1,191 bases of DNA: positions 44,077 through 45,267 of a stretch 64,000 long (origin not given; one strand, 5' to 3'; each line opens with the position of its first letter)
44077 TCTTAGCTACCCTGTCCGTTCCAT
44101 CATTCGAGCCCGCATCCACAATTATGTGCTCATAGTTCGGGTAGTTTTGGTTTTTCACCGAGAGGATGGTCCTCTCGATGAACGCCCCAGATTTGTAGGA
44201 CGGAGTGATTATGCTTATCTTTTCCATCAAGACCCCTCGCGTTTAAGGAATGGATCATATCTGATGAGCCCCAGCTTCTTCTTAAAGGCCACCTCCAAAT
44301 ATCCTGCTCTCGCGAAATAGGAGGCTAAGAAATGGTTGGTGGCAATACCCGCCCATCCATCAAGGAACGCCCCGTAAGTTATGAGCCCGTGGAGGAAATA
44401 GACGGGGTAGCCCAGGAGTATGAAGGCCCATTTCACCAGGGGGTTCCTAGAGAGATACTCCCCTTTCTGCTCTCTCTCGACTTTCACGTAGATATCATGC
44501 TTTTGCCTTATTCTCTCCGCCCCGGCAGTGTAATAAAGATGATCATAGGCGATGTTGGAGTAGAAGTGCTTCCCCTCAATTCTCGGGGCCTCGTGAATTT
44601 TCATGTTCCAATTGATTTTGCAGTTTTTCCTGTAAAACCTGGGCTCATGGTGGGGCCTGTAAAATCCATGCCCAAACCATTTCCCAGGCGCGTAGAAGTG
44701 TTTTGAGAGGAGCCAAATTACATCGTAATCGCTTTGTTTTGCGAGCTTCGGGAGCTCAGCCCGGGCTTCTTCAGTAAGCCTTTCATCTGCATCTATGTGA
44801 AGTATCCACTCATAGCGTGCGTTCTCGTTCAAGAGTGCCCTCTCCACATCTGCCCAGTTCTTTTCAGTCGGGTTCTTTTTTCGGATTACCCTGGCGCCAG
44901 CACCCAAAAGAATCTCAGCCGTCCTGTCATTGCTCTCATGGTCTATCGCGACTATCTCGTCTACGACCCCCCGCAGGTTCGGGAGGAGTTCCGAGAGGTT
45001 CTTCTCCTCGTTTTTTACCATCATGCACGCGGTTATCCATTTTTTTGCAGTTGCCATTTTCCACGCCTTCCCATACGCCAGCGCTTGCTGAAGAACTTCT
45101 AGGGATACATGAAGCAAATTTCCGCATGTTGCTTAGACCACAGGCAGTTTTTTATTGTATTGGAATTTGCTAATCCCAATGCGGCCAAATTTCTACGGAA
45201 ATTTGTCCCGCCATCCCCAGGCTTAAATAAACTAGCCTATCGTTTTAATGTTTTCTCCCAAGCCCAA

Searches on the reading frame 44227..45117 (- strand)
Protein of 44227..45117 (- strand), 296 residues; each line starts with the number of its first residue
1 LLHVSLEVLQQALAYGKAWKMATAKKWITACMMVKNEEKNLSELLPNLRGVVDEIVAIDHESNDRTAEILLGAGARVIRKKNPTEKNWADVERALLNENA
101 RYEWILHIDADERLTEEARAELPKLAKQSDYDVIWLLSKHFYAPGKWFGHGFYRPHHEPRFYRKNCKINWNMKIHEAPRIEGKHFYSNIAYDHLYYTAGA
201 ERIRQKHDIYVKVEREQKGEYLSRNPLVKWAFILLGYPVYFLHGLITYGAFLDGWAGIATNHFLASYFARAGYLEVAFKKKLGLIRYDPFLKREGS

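Call 15: search_protein_families(library=pfam, proteins=[window:44227-45117:-], max_evalue=0.00001)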
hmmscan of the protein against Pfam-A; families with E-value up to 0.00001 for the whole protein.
window:44227-45117:- (296 aa): 2 families
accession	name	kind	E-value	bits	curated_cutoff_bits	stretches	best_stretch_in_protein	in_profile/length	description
PF00535.33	Glycos_transf_2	-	8.4e-10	39.3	23.3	1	30-173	2-148/168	Glycosyl transferase family 2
PF13704.12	Glyco_tranf_2_4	-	6.6e-09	36.6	27.5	1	35-118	1-88/98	Glycosyl transferase family 2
